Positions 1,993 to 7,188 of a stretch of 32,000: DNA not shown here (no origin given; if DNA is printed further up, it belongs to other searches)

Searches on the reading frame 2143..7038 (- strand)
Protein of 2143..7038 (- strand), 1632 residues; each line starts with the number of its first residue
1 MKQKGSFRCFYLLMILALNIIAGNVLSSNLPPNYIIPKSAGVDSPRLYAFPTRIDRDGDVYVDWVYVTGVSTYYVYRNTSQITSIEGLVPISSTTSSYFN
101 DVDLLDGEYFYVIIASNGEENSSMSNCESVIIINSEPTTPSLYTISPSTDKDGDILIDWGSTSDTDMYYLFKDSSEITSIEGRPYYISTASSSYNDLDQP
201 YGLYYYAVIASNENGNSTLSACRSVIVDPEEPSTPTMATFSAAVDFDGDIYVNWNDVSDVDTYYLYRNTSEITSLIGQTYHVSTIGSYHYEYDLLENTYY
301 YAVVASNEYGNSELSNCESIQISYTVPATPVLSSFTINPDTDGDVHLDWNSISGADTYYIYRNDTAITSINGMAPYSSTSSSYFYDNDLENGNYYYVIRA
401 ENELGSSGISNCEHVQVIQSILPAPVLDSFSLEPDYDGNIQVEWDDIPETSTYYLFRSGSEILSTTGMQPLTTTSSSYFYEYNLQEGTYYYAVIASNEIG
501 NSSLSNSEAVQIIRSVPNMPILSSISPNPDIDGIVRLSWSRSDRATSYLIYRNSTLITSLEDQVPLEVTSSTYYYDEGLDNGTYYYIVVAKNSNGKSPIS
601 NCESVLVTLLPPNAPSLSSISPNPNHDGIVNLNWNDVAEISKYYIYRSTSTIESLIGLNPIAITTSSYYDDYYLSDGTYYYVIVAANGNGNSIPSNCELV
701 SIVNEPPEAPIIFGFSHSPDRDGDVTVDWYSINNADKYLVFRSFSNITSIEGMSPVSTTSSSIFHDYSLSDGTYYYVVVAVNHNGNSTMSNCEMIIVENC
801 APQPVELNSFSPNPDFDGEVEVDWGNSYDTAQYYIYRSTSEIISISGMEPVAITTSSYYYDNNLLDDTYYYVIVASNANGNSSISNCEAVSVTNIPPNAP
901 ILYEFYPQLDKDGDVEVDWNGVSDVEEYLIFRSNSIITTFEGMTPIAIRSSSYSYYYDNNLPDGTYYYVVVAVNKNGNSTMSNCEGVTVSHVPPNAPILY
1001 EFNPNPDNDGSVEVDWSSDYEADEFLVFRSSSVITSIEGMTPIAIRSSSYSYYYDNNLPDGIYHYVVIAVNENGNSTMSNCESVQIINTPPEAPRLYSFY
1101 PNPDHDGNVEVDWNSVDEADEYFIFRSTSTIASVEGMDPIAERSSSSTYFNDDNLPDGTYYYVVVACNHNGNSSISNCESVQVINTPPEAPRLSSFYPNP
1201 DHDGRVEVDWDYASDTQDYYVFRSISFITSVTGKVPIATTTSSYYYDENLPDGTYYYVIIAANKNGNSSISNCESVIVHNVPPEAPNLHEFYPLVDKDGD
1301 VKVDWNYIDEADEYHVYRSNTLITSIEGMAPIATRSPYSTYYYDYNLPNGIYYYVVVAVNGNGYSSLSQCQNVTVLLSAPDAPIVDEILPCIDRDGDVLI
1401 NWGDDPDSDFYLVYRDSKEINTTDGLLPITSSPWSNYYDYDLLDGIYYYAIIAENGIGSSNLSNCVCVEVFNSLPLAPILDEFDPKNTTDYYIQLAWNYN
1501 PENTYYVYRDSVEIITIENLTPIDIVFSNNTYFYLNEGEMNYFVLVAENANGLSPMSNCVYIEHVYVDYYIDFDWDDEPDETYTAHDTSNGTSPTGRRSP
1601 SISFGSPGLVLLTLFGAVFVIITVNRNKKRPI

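Call 37: search_protein_families(library=pfam, proteins=[window:2143-7038:-], max_evalue=0.001)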
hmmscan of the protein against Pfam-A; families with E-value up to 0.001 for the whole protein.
window:2143-7038:- (1632 aa): 5 families
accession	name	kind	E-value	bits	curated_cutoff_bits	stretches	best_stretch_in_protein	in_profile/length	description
PF19077.6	Big_13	-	1.3e-14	54.9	27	0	951-987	62-98/102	Bacterial Ig-like domain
PF24421.1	Ig_J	-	6.8e-09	36.2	29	0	567-597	61-91/104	Tip attachment protein J, Ig-like domain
PF13585.12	CHU_C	-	1.9e-07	31.5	27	0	952-977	57-76/86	CHU_C Type IX secretion signal domain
PF21910.2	GH85_C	-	1.9e-05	25.4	27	0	248-280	17-50/95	GH85 endohexosaminidases, C-terminal domain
PF16389.11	DUF4998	-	0.0001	22.4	29.1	0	1205-1272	34-103/199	Domain of unknown function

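Call 38: search_protein_families(library=padloc, proteins=[window:2143-7038:-], max_evalue=0.001)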
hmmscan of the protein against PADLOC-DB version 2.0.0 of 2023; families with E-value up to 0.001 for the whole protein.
window:2143-7038:- (1632 aa): 0 families
